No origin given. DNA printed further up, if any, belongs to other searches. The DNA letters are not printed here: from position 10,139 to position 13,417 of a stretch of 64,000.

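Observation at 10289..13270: Single polypeptide combining a DUF1998 DEXH helicase (MrfA/YprA-like) with a YprB/MrfB-like DEDD exonuclease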

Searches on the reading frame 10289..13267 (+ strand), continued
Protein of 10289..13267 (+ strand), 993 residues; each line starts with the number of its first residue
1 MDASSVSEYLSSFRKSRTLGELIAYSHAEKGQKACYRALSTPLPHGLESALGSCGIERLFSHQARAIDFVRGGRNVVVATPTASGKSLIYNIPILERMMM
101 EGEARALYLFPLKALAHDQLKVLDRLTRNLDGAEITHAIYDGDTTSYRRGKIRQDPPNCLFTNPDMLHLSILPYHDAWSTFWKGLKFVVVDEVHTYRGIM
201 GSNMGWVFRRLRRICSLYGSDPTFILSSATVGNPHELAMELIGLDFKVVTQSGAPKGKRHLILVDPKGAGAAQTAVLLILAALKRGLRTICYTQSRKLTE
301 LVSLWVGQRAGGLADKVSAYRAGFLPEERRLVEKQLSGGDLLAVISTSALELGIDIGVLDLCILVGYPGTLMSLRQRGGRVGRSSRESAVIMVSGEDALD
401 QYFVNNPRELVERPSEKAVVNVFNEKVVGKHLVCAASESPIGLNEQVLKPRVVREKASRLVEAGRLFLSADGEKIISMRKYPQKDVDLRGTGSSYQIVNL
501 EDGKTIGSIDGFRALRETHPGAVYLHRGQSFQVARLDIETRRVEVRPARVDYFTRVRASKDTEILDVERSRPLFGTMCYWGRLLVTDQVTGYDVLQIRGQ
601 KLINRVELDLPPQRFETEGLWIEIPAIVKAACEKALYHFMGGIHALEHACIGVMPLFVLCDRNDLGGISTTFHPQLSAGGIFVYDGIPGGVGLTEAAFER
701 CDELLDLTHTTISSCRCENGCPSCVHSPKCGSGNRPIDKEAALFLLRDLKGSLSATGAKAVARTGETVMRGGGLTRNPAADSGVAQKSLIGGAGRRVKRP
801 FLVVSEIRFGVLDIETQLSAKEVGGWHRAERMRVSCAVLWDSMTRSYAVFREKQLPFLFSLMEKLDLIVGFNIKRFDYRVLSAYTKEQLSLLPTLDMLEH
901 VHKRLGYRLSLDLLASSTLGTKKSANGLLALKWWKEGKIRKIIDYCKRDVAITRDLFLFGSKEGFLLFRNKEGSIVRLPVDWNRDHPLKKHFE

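Call 34: list_cluster_members(proteins=[P0121, P0122, P0077, P0013, P0334])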
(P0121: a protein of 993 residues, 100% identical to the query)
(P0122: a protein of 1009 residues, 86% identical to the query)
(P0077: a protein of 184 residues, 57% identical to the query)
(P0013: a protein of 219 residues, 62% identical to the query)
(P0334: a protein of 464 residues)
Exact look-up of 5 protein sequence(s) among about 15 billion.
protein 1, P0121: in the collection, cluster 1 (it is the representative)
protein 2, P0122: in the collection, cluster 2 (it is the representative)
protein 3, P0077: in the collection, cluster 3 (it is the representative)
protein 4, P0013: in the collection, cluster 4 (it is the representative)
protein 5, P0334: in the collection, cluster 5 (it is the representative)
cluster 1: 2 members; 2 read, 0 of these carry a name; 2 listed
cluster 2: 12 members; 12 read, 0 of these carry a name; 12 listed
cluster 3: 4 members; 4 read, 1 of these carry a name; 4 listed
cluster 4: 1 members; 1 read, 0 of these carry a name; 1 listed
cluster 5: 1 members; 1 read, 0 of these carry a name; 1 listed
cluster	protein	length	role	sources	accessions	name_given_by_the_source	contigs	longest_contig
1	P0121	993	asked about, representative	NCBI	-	-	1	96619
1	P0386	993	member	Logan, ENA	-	-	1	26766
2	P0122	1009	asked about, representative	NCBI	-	-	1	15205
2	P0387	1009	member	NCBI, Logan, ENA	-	-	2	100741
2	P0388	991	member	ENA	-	-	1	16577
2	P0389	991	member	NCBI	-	-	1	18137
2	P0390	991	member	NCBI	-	-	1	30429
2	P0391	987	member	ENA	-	-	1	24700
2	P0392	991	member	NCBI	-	-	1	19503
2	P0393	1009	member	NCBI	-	-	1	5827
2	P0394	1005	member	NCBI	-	-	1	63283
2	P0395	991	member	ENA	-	-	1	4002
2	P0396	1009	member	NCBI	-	-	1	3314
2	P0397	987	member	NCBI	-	-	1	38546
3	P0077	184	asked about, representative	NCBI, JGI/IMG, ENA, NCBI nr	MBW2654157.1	MAG: ribonuclease H-like domain-containing protein [Deltaproteobacteria bacterium] | ribonuclease H-like domain-containing protein [Deltaproteobacteria bacterium]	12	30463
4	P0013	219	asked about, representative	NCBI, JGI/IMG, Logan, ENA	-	-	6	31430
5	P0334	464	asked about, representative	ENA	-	-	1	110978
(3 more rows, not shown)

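Call 77: predict_structure(alignment_id=A3)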
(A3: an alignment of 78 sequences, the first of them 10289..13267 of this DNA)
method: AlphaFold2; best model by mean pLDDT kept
length: 993 residues; sequences in the alignment: 78
mean_pLDDT: 88.9   pTM: 0.86
mean pLDDT of the five models: 88.9, 88.5, 87.4, 87.4, 87.1
residues with pLDDT >= 90: 729; 70-90: 176; 50-70: 36; < 50: 52
segments of 3 or more residues with pLDDT < 50: 755-801, 991-993
pLDDT, mean of each block of 10 residues (from residue 1): 74 93 95 95 95 96 98 97 91 97 97 88 93 91 93 97 97 97 98 94 98 98 94 96 97 93 92 95 94 86 90 89 69 85 83 73 93 89 90 91 91 92 95 97 95 95 92 93 91 87 90 88 83 94 94 89 97 94 95 87 93 95 96 95 93 91 90 96 95 95 94 87 77 74 94 55 40 33 30 36 75 97 95 98 96 97 96 96 95 94 89 95 91 96 97 96 92 89 66 41
secondary structure, 60 per line:
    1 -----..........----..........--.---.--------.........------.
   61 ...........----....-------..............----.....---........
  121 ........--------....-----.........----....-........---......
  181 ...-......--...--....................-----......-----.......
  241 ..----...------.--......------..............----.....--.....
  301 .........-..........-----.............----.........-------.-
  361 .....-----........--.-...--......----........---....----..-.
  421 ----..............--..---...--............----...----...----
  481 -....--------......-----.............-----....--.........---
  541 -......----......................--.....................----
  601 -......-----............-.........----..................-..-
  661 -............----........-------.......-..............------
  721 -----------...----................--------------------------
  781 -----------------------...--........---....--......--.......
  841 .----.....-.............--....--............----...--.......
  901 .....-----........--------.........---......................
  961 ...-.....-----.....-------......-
elements in order (helices of 4 or more, strands of 3 or more residues): H6-15 E23-29 H45-53 H61-71 E76-79 H87-100 E105-109 H113-128 E137-140 H146-154 E159-162 H164-171 H175-183 E185-190 H198-217 E223-228 H234-242 E247-249 E259-264 H271-284 E289-293 H296-309 H311-316 E317-320 H326-338 E343-347 H348-351 E361-365 H371-378 E388-393 H398-405 H409-412 H425-438 H451-462 E467-469 E474-476 H482-485 E494-499 E505-510 H511-517 E523-526 E529-537 E542-547 E552-573 E576-596 E602-607 E613-624 H626-634 H639-656 E665-673 E678-685 H693-699 H701-714 H739-754 E809-816 H820-823 H826-831 E834-841 E846-850 H852-864 E867-870 H873-884 E894-896 H897-905 H911-918 H927-935 H939-963 E965-969 E975-979 H987-992

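Call 79: fold_search(model_id=the predicted structure, library=pdb)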
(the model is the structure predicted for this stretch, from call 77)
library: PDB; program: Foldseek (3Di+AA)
matches with E <= 10: 1712; with E <= 0.001: 1012
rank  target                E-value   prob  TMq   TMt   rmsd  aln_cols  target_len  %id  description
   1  6znp_A                6.7e-71  1.00  0.59  0.75   6.6       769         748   33  Crystal Structure of DUF1998 helicase MrfA bound to DNA (released 2020-11-25)
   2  6znp_B                1.0e-62  1.00  0.57  0.78   6.1       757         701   33  Crystal Structure of DUF1998 helicase MrfA bound to DNA (released 2020-11-25)
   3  6znq_B                7.8e-61  1.00  0.59  0.79   5.9       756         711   33  Crystal Structure of DUF1998 helicase MrfA bound to DNA and AMPPNP (released 2020-11-25)
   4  6zns                  4.1e-44  1.00  0.55  0.83   5.0       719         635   31  Crystal Structure of DUF1998 helicase MrfA (released 2020-11-25)
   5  5v9x_A                7.3e-21  1.00  0.39  0.50   3.8       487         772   24  Structure of Mycobacterium smegmatis helicase Lhr bound to ssDNA and AMP-PNP (released 2017-12-06)
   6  2zj5                  7.8e-18  1.00  0.35  0.50   5.4       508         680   20  Archaeal DNA helicase Hjm complexed with ADP in form 1 (released 2009-02-10)
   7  3jcm_N                1.2e-17  1.00  0.37  0.23   5.7       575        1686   16  Cryo-EM structure of the spliceosomal U4/U6.U5 tri-snRNP (released 2016-02-24)
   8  5dca_A                1.2e-17  1.00  0.35  0.19   6.9       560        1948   18  Crystal structure of yeast full length Brr2 in complex with Prp8 Jab1 domain (released 2015-12-16)
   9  2va8_A                1.7e-17  1.00  0.34  0.47   5.5       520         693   16  DNA Repair Helicase Hel308 (released 2008-01-15)
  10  9b15_B                2.1e-17  1.00  0.35  0.50   5.2       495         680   18  Superfamily 2 helicase Hel308 containing the beta-hairpin from DNA pol theta helicase-like domain (released 2025-03-19)
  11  4bgd_A                2.2e-17  1.00  0.37  0.23   5.8       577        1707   16  Crystal structure of Brr2 in complex with the Jab1/MPN domain of Prp8 (released 2013-05-29)
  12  9fmd_B                2.7e-17  1.00  0.36  0.20   7.1       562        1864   17  Integrative model of the human post-catalytic spliceosome (P-complex) (released 2024-07-10)
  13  2va8_B                2.8e-17  1.00  0.35  0.48   4.9       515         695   16  DNA Repair Helicase Hel308 (released 2008-01-15)
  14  5m52_A                3.5e-17  1.00  0.34  0.19   6.6       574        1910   16  Crystal structure of yeast Brr2 full-lenght in complex with Prp8 Jab1 domain (released 2016-12-07)
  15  5urm_B                4.5e-17  1.00  0.34  0.21   8.4       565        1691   17  Crystal structure of human BRR2 in complex with T-1206548 (released 2017-07-19)
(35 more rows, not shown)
